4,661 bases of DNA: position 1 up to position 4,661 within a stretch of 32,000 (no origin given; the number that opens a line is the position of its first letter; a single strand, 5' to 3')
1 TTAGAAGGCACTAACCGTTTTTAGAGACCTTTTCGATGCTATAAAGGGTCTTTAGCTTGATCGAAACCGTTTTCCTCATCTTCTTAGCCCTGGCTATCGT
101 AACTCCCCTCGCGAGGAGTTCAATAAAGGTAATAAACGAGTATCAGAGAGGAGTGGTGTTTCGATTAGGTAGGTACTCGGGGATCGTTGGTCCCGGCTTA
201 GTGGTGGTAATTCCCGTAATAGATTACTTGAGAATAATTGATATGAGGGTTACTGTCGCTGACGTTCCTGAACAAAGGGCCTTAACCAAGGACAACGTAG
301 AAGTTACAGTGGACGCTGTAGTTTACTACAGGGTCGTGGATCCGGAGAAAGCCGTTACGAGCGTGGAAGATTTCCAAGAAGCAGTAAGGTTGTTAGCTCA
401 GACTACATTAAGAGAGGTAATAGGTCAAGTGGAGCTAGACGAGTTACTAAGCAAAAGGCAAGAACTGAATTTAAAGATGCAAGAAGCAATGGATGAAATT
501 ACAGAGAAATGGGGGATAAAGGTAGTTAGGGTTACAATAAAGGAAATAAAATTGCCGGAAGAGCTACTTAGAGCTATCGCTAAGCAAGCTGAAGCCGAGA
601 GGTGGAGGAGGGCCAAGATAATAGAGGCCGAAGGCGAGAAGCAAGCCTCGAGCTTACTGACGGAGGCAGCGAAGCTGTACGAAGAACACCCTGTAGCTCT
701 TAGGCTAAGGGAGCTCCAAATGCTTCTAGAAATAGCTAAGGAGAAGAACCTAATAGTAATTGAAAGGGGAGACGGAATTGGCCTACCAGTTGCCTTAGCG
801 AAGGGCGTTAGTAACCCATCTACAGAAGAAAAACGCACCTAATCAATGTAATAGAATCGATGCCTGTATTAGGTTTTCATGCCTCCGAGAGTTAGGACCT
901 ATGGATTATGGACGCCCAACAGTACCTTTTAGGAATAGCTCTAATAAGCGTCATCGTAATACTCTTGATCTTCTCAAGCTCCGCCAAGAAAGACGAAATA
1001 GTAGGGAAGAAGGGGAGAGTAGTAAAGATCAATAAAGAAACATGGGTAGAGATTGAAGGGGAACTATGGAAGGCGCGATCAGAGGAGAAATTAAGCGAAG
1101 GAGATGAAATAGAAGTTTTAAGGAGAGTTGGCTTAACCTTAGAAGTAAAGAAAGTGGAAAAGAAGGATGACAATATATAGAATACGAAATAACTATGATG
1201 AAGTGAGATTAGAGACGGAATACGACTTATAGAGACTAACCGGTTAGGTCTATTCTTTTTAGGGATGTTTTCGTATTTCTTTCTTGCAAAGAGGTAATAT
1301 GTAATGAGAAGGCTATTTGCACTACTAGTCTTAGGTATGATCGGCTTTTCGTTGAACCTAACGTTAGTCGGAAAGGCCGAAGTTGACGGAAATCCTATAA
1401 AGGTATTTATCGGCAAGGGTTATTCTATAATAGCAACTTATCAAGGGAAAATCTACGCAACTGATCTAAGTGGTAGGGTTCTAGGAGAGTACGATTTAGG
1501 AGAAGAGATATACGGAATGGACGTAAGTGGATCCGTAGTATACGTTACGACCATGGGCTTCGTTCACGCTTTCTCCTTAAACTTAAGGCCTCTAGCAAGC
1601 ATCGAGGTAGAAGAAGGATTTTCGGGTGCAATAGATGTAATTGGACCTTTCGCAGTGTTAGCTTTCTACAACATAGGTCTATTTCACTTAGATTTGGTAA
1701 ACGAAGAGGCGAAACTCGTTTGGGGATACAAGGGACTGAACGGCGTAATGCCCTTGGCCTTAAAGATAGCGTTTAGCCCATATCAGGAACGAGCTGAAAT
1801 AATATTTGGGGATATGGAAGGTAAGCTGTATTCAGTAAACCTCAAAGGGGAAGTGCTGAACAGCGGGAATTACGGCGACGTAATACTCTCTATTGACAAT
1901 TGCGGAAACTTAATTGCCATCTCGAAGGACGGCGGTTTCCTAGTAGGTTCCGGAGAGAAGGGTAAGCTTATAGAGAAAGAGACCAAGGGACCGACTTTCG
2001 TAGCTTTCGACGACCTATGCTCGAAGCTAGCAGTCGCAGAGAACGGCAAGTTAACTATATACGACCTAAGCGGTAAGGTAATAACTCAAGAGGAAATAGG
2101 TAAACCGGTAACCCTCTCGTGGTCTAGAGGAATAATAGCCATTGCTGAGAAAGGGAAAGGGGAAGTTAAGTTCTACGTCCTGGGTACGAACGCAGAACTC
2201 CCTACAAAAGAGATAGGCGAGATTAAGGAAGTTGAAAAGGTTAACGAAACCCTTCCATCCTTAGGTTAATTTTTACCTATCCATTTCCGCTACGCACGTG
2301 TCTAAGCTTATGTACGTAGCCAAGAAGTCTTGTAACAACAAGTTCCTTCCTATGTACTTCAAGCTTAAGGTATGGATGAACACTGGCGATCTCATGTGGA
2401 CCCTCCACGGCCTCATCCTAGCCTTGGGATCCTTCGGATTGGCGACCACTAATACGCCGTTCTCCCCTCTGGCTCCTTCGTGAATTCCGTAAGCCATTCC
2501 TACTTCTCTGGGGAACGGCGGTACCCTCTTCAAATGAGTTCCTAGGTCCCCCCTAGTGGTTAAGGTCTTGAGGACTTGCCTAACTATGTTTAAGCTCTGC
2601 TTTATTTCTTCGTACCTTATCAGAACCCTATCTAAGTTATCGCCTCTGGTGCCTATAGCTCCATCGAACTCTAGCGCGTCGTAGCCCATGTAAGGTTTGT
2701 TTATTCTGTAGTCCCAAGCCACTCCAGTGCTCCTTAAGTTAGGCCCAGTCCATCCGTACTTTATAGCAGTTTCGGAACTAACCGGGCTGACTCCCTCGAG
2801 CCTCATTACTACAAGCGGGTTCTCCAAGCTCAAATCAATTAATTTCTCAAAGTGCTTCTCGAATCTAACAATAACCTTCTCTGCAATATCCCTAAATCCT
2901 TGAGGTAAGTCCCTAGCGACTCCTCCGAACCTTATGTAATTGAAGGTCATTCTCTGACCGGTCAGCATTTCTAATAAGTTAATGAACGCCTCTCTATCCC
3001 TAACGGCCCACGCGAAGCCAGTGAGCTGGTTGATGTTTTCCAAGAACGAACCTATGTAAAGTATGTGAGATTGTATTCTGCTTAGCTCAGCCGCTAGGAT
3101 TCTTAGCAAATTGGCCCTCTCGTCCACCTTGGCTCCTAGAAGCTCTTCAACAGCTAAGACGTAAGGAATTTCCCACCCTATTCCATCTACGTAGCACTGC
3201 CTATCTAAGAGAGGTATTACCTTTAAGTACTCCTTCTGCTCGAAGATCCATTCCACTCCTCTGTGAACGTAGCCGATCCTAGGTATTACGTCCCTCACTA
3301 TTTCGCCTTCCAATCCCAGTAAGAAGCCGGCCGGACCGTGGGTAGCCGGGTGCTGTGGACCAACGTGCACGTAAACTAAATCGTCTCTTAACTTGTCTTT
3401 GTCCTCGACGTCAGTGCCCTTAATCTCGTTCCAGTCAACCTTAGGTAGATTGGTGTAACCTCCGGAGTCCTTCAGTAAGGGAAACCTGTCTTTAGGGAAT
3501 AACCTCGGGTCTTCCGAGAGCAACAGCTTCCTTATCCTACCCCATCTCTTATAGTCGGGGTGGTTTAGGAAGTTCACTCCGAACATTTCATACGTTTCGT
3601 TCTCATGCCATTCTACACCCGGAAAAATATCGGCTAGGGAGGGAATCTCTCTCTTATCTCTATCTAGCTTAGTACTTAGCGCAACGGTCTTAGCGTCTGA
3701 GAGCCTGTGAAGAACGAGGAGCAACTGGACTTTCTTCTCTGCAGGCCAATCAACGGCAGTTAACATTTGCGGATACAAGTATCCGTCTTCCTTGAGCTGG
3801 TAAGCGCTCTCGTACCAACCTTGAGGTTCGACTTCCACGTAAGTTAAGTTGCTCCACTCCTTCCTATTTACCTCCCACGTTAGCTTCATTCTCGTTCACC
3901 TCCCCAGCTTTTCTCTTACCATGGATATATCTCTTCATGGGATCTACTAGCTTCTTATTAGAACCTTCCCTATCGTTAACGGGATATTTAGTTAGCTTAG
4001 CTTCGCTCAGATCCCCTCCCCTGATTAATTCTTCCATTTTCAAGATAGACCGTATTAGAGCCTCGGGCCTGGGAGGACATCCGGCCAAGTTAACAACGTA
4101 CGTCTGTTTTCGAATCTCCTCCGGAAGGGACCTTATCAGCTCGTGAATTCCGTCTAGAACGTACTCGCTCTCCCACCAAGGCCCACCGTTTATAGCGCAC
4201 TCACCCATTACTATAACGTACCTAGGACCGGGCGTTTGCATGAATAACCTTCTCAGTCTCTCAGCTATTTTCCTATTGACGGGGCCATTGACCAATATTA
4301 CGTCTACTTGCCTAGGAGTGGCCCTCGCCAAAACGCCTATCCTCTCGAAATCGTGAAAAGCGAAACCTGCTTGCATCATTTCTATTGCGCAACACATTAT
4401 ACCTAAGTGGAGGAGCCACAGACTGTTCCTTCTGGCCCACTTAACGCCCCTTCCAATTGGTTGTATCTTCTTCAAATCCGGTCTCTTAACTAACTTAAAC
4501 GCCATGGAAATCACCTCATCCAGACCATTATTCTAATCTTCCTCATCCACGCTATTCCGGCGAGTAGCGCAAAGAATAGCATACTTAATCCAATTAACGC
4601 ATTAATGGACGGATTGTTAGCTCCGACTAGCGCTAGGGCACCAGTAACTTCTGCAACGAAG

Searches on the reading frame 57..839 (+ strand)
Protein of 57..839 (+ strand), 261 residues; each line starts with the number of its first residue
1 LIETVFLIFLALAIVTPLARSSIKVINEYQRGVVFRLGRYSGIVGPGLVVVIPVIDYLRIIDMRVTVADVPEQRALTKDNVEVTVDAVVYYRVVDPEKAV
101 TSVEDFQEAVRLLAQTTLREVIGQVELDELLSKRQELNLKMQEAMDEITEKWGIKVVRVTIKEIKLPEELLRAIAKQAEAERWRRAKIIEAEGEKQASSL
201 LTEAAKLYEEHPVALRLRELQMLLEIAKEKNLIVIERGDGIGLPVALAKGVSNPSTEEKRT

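Call 83: search_protein_families(library=pfam, proteins=[window:57-839:+], max_evalue=0.001)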
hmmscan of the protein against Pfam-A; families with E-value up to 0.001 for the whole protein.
window:57-839:+ (261 aa): 2 families
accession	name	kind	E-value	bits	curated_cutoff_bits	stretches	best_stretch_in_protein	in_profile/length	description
PF01145.31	Band_7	-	5.3e-45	154.1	23.6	1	24-195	1-176/176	SPFH domain / Band 7 family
PF13421.11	Band_7_1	-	8e-07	29.3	24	1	93-179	121-208/211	SPFH domain-Band 7 family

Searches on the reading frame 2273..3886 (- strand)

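Call 83: search_protein_families(library=pfam, proteins=[window:2273-3886:-], max_evalue=0.001)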
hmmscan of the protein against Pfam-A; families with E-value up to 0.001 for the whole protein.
window:2273-3886:- (537 aa): 2 families
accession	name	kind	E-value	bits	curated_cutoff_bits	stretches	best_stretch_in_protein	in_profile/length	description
PF00346.24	Complex1_49kDa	-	5.5e-68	229.4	24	2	287-450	4-166/271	Respiratory-chain NADH dehydrogenase, 49 Kd subunit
PF00329.25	Complex1_30kDa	-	3e-22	79.9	22.5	1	17-115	1-103/124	Respiratory-chain NADH dehydrogenase, 30 Kd subunit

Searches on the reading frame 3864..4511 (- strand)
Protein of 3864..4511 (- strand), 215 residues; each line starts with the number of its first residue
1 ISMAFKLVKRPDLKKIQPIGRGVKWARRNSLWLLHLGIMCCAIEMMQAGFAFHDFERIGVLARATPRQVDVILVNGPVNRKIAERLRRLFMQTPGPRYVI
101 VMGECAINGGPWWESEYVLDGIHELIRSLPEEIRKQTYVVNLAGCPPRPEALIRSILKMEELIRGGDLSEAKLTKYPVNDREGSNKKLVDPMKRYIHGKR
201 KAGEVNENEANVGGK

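Call 83: search_protein_families(library=pfam, proteins=[window:3864-4511:-], max_evalue=0.001)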
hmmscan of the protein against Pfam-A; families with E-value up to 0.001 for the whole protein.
window:3864-4511:- (215 aa): 1 family
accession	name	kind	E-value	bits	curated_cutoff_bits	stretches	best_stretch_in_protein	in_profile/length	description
PF01058.29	Oxidored_q6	-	1.2e-20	73.9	27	1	40-158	1-127/128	NADH ubiquinone oxidoreductase, 20 Kd subunit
